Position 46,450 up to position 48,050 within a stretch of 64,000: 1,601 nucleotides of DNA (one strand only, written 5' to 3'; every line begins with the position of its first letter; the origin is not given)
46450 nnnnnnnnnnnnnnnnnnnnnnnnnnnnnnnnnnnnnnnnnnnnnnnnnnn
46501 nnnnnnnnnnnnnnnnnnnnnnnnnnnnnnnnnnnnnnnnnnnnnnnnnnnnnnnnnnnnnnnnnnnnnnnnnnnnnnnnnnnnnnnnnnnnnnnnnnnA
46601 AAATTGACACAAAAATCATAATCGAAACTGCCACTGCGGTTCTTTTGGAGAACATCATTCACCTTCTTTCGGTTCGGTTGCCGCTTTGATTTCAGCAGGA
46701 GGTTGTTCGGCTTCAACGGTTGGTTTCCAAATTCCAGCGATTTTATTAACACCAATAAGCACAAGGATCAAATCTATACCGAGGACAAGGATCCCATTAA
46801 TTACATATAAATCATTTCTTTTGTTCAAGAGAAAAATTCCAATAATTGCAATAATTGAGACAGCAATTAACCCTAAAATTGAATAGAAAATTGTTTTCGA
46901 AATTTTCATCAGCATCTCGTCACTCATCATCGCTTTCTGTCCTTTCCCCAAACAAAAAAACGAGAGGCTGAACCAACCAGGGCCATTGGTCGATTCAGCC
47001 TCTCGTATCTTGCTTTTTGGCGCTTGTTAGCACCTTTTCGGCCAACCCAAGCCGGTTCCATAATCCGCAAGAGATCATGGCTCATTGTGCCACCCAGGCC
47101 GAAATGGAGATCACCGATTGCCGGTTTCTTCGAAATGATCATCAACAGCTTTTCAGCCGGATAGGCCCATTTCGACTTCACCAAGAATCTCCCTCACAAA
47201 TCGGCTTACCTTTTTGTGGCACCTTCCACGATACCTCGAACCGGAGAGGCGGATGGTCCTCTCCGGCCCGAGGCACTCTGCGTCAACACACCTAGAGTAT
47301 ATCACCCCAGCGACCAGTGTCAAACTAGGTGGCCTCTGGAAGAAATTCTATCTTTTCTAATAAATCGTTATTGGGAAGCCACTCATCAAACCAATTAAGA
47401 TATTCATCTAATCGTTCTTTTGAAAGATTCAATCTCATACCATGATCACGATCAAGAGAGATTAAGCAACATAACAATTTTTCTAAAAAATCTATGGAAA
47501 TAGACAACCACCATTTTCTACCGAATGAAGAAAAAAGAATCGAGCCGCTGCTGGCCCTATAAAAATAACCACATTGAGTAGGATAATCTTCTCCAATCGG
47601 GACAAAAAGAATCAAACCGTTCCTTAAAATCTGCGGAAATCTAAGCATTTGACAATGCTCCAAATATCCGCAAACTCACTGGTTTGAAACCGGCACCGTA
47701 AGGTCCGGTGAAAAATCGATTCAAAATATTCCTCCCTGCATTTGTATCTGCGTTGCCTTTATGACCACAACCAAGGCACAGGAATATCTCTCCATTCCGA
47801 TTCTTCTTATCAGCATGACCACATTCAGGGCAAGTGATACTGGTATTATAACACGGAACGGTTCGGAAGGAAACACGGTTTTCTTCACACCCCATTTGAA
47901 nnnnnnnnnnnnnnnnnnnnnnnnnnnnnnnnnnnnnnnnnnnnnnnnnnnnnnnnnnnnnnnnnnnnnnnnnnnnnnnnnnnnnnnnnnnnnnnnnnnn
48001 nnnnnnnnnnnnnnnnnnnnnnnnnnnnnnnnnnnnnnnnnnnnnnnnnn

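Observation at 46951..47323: Promoter-to-terminator GC-rich unit: candidate about 335-nt structured ncRNA next to the IS element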

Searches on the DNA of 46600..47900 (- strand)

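Call 4: search_rna_families(source=window, start=46600, end=47900, threshold=evalue, max_evalue=10, show_alignments=3)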
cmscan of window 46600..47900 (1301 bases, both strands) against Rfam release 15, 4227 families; matches with E-value up to 10: 8.
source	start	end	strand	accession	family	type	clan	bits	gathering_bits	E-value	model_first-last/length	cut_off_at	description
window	46920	47003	+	RF01416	NrrF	Gene; antisense;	-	19.4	60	0.4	1-160/160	no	NrrF RNA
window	47581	47668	-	RF01163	snoR64a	Gene; snRNA; snoRNA; CD-box;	-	18.3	45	4.1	1-77/77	no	Small nucleolar RNA snoR64a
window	46946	47020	-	RF03550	mir-31_2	Gene; miRNA;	-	17.9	97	2.5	1-83/83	no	mir-31_2 microRNA precursor family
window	46910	46935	-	RF00288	snoZ30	Gene; snRNA; snoRNA; CD-box;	-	17.1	50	3.3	1-97/97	no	Z30 small nucleolar RNA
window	46911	46935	-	RF01648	ceN65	Gene; snRNA; snoRNA; CD-box;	-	16.3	48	2.1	1-65/65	no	Caenorhabditis snoRNA ceN65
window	47465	47507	+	RF03055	RAGATH-30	Gene; sRNA;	-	14.9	59.5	9.2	1-59/59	no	RAGATH-30 RNA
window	47109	47149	-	RF01136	sR28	Gene; snRNA; snoRNA; CD-box;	-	13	39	1.7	1-55/55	no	Small nucleolar RNA sR28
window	46893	46934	-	RF01144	sR17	Gene; snRNA; snoRNA; CD-box;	-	11.9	36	9.5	1-55/55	no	Small nucleolar RNA sR17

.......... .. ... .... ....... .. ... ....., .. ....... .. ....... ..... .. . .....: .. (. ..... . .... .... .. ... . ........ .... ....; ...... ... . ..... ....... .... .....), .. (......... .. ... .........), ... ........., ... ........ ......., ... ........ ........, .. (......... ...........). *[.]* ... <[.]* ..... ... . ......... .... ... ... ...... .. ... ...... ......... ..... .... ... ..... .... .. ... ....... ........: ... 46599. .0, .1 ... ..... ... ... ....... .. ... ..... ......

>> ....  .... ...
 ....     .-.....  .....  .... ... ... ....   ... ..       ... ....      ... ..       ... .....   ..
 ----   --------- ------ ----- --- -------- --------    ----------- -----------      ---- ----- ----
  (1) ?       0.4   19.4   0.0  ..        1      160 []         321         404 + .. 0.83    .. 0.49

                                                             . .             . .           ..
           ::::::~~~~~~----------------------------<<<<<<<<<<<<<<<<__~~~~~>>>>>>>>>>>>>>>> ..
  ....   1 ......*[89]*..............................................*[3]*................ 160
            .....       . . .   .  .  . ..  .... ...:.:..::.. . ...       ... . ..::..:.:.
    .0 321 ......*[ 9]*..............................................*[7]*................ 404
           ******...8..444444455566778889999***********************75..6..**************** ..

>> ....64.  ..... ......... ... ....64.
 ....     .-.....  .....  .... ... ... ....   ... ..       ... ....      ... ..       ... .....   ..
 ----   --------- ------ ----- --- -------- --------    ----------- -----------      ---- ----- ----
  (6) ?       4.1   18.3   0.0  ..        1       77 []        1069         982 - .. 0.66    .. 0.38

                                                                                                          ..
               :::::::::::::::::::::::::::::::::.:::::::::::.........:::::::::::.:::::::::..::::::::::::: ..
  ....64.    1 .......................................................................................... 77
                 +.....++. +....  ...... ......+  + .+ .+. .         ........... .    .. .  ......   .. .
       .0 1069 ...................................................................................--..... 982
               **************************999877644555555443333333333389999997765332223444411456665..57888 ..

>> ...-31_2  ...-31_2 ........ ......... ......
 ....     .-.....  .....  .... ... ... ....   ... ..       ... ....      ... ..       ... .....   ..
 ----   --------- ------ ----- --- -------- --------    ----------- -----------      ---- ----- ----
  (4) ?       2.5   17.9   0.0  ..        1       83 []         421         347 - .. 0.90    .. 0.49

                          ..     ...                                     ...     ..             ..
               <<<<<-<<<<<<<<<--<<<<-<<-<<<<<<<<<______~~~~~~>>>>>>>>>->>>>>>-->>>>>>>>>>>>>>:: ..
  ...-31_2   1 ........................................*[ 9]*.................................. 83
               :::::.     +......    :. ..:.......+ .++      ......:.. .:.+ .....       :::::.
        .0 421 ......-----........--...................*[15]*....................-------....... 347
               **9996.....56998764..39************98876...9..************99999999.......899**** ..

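Call 9: search_dna_similar(query=window:46900-47700:-, collection=phages, mode=distant)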
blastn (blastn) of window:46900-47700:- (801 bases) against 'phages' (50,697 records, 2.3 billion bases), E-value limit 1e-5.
No match.

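Call 38: search_rna_families(source=window, start=46945, end=47300, threshold=evalue, max_evalue=10, show_alignments=6)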
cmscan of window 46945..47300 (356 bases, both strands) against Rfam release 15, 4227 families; matches with E-value up to 10: 5.
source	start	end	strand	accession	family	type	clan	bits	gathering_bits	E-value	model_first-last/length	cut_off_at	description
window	46950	47003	+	RF01416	NrrF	Gene; antisense;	-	20.2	60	0.073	111-160/160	no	NrrF RNA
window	46961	47005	-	RF03560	mir-3926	Gene; miRNA;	-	15.8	82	3.7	1-63/63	no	mir-3926 microRNA precursor family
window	47213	47292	-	RF03763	mir-2568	Gene; miRNA;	-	14.3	90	4.6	1-88/88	no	mir-2568 microRNA precursor family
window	47109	47149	-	RF01136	sR28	Gene; snRNA; snoRNA; CD-box;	-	13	39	0.46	1-55/55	no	Small nucleolar RNA sR28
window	47116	47207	-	RF01932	bxd_4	Gene; lncRNA;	-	13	40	5.8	1-106/106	no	Bithoraxoid conserved region 4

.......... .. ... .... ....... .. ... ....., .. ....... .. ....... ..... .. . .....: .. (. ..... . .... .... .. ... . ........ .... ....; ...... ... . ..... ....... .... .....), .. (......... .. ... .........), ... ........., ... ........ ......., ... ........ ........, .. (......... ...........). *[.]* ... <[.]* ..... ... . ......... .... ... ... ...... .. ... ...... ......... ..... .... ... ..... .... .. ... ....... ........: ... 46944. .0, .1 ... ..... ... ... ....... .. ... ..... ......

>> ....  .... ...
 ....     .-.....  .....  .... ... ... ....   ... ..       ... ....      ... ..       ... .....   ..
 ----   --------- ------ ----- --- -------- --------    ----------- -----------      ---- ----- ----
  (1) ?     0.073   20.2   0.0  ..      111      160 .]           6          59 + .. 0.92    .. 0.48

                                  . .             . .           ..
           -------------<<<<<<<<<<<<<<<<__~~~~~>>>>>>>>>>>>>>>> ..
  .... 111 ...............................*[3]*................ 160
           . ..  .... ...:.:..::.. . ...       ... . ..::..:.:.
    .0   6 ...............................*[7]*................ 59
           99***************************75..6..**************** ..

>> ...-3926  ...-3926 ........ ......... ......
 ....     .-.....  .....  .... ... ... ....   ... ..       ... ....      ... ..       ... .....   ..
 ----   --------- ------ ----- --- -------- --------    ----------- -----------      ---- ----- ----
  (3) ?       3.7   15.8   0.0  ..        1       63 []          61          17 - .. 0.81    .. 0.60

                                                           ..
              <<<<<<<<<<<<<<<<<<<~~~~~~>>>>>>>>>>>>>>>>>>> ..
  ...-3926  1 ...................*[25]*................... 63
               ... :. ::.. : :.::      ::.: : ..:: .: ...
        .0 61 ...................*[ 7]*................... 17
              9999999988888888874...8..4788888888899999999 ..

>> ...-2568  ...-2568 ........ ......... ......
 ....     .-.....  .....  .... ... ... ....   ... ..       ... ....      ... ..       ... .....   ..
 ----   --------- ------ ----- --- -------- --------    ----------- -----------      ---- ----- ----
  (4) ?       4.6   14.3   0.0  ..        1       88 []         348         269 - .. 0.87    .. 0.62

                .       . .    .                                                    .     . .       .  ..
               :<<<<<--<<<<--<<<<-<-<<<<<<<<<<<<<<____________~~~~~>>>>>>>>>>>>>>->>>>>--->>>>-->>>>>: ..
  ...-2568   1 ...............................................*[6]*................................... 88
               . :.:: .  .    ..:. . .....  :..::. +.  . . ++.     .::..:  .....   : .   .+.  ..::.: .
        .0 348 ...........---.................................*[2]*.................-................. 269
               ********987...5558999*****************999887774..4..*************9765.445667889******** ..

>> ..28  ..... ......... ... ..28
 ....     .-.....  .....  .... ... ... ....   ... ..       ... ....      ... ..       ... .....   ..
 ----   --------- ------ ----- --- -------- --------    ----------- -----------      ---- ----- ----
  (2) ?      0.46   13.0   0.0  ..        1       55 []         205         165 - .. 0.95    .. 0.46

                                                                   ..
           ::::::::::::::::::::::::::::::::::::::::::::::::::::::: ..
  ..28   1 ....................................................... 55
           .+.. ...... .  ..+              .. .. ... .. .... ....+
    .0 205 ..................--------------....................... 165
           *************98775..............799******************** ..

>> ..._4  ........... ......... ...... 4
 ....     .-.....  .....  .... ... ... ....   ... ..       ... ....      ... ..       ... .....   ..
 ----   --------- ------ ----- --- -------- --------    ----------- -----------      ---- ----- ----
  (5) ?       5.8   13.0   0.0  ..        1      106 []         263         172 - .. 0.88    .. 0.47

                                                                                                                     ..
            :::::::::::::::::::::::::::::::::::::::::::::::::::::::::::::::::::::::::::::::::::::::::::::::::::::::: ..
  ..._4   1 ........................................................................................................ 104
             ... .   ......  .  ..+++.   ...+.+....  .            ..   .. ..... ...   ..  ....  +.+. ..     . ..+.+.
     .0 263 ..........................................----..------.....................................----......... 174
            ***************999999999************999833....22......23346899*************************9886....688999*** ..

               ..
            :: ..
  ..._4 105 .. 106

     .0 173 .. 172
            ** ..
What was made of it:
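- On Bacterial/archaeal RNase P RNA: No match at E<=10 on 1.3 kb or on 356 nt (calls 4, 38).
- No RNase P model of any type scores even at E<=10 on 356 nt (call 38).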

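Call 43: search_dna_similar(query=window:46940-47330:-, collection=plasmids, mode=distant, max_evalue=0.01)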
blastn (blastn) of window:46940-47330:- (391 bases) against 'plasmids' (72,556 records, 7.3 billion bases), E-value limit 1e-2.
No match.

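Call 44: search_dna_similar(query=window:46940-47330:-, collection=phages, mode=distant, max_evalue=1)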
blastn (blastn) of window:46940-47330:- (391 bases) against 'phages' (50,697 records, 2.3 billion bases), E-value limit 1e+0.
No match.
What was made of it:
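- Tried and rejected: blastn against phages and plasmids (calls 9, 43, 44)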
